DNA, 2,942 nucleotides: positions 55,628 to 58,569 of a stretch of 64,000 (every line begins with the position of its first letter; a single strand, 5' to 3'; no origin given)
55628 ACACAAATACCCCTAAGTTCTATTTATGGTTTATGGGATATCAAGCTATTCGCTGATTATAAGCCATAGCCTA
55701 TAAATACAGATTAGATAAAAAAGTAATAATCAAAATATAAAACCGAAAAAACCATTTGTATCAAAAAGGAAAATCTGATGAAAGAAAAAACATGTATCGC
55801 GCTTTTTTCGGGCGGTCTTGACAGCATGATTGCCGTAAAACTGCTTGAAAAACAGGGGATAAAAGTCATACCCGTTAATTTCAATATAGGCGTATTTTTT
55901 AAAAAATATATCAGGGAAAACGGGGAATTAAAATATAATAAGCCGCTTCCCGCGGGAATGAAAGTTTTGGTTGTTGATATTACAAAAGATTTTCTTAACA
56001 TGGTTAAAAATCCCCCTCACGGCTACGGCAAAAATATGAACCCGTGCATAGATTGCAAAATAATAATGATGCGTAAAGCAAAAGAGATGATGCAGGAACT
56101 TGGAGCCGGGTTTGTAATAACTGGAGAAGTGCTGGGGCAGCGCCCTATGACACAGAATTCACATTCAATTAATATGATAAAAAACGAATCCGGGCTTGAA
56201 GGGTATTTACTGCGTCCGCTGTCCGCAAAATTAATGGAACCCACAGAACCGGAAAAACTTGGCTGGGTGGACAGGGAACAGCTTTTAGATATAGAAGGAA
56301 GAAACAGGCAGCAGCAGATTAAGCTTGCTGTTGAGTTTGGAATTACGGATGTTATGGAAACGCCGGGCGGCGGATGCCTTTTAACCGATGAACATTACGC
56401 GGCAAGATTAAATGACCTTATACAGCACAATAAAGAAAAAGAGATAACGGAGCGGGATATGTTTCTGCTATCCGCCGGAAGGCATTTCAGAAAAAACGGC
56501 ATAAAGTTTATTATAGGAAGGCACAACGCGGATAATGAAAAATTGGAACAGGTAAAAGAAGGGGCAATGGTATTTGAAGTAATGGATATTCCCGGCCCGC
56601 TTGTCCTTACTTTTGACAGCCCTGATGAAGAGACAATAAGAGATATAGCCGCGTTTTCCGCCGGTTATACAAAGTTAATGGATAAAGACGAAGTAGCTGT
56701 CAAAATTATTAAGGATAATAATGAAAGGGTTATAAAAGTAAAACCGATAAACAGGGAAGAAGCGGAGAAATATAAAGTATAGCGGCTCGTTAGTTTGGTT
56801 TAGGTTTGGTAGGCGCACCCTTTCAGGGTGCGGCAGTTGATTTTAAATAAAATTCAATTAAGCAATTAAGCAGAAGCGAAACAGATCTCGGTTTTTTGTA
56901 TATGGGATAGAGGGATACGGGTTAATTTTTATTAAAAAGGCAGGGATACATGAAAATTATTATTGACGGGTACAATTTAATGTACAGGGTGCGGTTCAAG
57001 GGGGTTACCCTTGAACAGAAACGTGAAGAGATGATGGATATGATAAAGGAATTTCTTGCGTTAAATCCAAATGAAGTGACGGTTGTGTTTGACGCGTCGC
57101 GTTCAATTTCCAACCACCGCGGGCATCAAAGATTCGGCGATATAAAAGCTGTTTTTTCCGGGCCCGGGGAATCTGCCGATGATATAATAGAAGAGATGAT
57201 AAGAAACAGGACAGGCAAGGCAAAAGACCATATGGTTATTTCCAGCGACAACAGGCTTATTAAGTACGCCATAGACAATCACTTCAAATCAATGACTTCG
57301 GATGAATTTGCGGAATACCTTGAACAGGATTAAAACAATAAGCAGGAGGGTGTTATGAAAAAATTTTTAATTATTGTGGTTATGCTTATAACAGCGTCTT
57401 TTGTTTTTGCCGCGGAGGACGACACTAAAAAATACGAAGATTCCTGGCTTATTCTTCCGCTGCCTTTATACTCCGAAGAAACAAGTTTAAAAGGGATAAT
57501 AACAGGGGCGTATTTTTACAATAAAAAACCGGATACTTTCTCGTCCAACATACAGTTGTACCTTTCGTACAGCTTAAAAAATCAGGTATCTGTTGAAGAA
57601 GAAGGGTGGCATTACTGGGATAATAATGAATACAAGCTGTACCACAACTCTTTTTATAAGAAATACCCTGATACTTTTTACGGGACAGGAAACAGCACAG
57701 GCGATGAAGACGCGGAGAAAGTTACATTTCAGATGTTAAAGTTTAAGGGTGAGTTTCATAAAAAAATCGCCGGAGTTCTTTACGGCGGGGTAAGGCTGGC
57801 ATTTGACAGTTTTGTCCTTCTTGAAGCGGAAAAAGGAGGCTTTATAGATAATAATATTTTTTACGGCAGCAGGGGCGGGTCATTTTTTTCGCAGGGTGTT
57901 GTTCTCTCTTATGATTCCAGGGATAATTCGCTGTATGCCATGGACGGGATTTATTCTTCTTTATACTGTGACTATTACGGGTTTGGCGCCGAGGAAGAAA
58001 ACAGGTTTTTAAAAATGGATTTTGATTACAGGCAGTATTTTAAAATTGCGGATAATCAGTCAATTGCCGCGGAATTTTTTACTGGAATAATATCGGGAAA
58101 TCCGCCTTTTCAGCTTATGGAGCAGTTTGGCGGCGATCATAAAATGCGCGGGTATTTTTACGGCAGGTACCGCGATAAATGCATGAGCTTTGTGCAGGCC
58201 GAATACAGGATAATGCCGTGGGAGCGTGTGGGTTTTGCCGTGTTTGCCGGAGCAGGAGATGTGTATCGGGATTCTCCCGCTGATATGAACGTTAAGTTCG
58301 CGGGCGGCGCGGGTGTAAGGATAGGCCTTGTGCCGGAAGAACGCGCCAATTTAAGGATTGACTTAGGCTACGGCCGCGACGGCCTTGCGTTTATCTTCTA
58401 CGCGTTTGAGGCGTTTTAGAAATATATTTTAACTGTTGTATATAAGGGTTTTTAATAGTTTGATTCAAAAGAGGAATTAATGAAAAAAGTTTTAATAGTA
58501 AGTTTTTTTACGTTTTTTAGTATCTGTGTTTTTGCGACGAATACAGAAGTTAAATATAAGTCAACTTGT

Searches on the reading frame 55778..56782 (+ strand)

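Call 7: search_protein_families(library=pfam, proteins=[window:55778-56782:+], max_evalue=0.001)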
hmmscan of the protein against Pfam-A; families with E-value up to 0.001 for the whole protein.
window:55778-56782:+ (334 aa): 4 families
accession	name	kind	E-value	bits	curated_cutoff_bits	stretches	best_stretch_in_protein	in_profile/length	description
PF18297.6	NFACT-R_2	-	7.9e-20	71.4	26.9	1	234-332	1-103/104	NFACT protein RNA binding domain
PF02568.20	ThiI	-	2e-09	37.8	20.5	1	5-148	5-144/197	Thiamine biosynthesis protein (ThiI)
PF03054.22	tRNA_Me_trans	-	9.8e-05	22.5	20.6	1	6-149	3-158/202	tRNA methyl transferase HUP domain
PF00764.25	Arginosuc_synth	-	0.00048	20.6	27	1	9-73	5-66/162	Arginosuccinate synthase N-terminal HUP domain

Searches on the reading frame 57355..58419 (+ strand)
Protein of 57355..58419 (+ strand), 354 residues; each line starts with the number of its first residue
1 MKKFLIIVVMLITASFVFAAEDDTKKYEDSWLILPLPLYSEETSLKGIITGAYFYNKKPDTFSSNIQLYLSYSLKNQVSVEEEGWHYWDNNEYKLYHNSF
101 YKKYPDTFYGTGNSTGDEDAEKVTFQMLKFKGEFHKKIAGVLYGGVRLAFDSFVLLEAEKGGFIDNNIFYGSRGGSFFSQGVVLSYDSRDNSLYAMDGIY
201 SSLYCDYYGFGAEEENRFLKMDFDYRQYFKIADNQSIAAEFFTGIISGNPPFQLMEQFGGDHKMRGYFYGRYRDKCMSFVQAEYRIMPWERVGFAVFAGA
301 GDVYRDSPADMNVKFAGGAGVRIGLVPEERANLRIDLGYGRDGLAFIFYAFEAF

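Call 7: search_protein_families(library=pfam, proteins=[window:57355-58419:+], max_evalue=0.001)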
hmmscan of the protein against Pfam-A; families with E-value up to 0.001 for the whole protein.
window:57355-58419:+ (354 aa): 1 family
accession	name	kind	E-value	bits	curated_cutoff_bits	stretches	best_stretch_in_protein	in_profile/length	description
PF01103.29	Omp85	-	1.1e-09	38.7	24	1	178-321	115-289/325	Omp85 superfamily domain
